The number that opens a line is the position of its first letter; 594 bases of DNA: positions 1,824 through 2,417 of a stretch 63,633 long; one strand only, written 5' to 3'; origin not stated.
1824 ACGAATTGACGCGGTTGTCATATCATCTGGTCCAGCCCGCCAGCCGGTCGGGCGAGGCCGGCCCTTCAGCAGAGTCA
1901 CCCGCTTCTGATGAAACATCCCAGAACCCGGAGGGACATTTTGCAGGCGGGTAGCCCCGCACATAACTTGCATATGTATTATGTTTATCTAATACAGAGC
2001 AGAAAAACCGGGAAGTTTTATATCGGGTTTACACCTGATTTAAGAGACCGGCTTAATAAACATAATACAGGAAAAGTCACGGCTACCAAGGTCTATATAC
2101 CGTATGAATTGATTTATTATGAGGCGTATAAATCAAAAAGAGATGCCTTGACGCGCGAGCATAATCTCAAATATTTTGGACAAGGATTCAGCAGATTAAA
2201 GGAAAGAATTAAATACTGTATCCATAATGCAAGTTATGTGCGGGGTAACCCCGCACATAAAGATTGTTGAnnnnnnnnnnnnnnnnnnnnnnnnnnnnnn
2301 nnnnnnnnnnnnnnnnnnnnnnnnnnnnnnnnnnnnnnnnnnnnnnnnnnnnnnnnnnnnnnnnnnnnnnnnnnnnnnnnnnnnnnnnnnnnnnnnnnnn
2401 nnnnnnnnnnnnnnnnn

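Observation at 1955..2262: GIY-YIG nuclease gene bracketed by the termini of the abundant ~95-bp MITE family, a candidate autonomous partner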

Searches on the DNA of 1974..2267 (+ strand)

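Call 17: search_rna_families(sources=[L001, L002, L003, L004], threshold=evalue, max_evalue=0.01, show_alignments=2)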
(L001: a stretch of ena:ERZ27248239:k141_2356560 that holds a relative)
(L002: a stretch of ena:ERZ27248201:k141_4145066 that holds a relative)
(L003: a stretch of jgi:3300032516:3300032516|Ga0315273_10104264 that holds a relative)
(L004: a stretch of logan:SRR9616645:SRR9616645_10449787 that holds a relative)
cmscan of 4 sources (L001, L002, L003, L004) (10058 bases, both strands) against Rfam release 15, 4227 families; matches with E-value up to 0.01: 13.
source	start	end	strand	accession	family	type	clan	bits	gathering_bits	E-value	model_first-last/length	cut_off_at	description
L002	2642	3086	+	RF00010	RNaseP_bact_a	Gene; ribozyme;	CL00002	195.9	100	1.1e-62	1-367/367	no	Bacterial RNase P class A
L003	2594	3038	+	RF00010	RNaseP_bact_a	Gene; ribozyme;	CL00002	195.9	100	1.1e-62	1-367/367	no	Bacterial RNase P class A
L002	2905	2963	+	RF03872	MIR6426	Gene; miRNA;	-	35.7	96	0.00037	1-84/84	no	MIR6426 microRNA precursor family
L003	2857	2915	+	RF03872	MIR6426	Gene; miRNA;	-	35.7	96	0.00037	1-84/84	no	MIR6426 microRNA precursor family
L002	2900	2970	+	RF04240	mir-4716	Gene; miRNA;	-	35.6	76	0.00015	1-84/84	no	mir-4716 microRNA precursor family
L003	2852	2922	+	RF04240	mir-4716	Gene; miRNA;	-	35.6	76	0.00015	1-84/84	no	mir-4716 microRNA precursor family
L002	2901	2967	+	RF03776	mir-2068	Gene; miRNA;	-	32.5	99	0.00043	1-68/68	no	mir-2068 microRNA precursor family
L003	2853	2919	+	RF03776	mir-2068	Gene; miRNA;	-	32.5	99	0.00043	1-68/68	no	mir-2068 microRNA precursor family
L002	2901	2966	+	RF00884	MIR815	Gene; miRNA;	-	30.9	63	0.0075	1-81/81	no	MIR815 microRNA precursor family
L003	2853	2918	+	RF00884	MIR815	Gene; miRNA;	-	30.9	63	0.0075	1-81/81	no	MIR815 microRNA precursor family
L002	2900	2968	+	RF03849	MIR1219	Gene; miRNA;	-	30.1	79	0.0065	1-82/82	no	MIR1219 microRNA precursor family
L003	2852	2920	+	RF03849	MIR1219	Gene; miRNA;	-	30.1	79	0.0065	1-82/82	no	MIR1219 microRNA precursor family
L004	364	448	+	RF00010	RNaseP_bact_a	Gene; ribozyme;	CL00002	21.2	100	0.0019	1-367/367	no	Bacterial RNase P class A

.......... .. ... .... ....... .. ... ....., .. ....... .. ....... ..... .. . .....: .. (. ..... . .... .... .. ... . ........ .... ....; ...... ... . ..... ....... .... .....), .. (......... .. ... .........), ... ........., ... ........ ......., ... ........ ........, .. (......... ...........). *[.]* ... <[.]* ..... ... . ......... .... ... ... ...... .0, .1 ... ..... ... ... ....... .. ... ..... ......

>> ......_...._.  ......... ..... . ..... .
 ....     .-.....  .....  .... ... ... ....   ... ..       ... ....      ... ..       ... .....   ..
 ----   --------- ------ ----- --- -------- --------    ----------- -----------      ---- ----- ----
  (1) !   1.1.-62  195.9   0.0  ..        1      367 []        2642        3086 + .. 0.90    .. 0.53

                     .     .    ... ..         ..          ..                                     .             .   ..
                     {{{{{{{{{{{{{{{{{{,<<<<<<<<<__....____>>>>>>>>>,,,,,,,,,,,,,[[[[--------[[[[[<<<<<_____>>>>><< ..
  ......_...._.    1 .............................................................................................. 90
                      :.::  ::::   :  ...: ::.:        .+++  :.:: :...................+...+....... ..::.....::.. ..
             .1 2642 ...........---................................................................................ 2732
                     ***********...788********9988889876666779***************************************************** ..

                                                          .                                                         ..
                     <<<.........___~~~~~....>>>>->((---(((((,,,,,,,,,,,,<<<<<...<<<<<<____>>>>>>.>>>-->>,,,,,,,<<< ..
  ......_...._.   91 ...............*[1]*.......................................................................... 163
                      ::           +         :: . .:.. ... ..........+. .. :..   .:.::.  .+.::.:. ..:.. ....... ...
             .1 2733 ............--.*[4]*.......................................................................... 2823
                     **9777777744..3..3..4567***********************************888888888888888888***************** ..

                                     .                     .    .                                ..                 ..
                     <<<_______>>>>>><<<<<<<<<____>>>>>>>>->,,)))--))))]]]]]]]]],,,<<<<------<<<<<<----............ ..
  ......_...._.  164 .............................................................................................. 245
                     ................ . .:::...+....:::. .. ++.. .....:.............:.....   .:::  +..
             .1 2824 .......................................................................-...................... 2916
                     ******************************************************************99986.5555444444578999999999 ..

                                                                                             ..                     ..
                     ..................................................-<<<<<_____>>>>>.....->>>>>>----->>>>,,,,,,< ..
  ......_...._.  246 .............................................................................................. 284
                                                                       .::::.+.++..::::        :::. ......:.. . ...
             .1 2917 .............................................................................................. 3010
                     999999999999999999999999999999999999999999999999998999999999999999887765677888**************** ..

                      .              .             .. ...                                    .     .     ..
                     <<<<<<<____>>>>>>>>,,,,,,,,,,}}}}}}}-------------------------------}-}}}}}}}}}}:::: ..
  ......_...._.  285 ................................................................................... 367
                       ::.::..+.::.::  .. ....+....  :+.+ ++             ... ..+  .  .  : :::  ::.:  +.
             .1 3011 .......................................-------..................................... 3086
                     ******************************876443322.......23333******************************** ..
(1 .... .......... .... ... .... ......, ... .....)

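Call 76: search_rna_families(sources=[L006, L007, L012, L015, L035, L045, L046, L048, L049, L053, L067, L083, L086, L011, L026, L034, L036, L056, L075], threshold=gathering)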
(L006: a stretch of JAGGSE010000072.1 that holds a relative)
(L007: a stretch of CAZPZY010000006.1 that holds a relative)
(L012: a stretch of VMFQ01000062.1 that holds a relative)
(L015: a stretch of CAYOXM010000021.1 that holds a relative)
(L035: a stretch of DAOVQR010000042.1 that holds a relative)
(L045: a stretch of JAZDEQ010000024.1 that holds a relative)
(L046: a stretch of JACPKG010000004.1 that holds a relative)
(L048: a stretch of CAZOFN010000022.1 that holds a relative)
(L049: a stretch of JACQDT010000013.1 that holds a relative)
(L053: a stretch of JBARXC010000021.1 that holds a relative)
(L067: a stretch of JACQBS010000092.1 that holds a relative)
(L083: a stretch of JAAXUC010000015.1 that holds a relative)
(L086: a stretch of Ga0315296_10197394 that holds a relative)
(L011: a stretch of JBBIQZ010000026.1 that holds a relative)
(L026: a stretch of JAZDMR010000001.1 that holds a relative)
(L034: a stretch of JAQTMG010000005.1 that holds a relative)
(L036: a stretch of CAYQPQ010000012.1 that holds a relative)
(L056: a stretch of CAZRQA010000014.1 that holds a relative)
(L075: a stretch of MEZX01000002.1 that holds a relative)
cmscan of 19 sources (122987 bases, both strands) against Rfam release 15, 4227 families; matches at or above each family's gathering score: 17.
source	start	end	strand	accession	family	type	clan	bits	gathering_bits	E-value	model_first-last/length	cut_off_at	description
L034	2035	5150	+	RF02541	LSU_rRNA_bacteria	Gene; rRNA;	CL00112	2131.3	50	0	1-2925/2925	no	Bacterial large subunit ribosomal RNA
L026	3523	5315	+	RF00177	SSU_rRNA_bacteria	Gene; rRNA;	CL00111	1423.4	50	0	1-1533/1533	no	Bacterial small subunit ribosomal RNA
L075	3899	5801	+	RF00177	SSU_rRNA_bacteria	Gene; rRNA;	CL00111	1418.7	50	0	1-1533/1533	no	Bacterial small subunit ribosomal RNA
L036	3556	5339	+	RF00177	SSU_rRNA_bacteria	Gene; rRNA;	CL00111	1379.7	50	0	1-1533/1533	no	Bacterial small subunit ribosomal RNA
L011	3887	5086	+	RF00177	SSU_rRNA_bacteria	Gene; rRNA;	CL00111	882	50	3.9e-278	1-949/1533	3'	Bacterial small subunit ribosomal RNA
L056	1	756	+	RF00177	SSU_rRNA_bacteria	Gene; rRNA;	CL00111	393.8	50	2.2e-121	921-1533/1533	5'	Bacterial small subunit ribosomal RNA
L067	3850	4490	+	RF00010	RNaseP_bact_a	Gene; ribozyme;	CL00002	308.3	100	1e-99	1-367/367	no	Bacterial RNase P class A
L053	3898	4550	+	RF00010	RNaseP_bact_a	Gene; ribozyme;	CL00002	250.8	100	3.1e-80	1-367/367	no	Bacterial RNase P class A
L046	4235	4579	+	RF00010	RNaseP_bact_a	Gene; ribozyme;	CL00002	206.8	100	2.8e-65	1-367/367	no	Bacterial RNase P class A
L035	4232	4718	+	RF00010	RNaseP_bact_a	Gene; ribozyme;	CL00002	134.7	100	7.4e-41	1-367/367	no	Bacterial RNase P class A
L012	4253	4775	+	RF00010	RNaseP_bact_a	Gene; ribozyme;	CL00002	109.9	100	1.9e-32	1-367/367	no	Bacterial RNase P class A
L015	4239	4751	+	RF00010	RNaseP_bact_a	Gene; ribozyme;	CL00002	108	100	8.2e-32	1-367/367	no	Bacterial RNase P class A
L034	6208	6316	+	RF00001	5S_rRNA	Gene; rRNA;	CL00113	88.9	38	1.9e-17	1-120/120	no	5S ribosomal RNA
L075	6141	6212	+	RF00005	tRNA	Gene; tRNA;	CL00001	73.1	29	8.6e-14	1-71/71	no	tRNA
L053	1700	1883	+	RF00174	Cobalamin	Cis-reg; riboswitch;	CL00101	66.2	31.5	7.3e-14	1-189/189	no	Cobalamin riboswitch aptamer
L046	5301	5375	+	RF00005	tRNA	Gene; tRNA;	CL00001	61.8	29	1.1e-10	1-71/71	no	tRNA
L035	3815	3885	-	RF00005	tRNA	Gene; tRNA;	CL00001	60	29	3.5e-10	1-71/71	no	tRNA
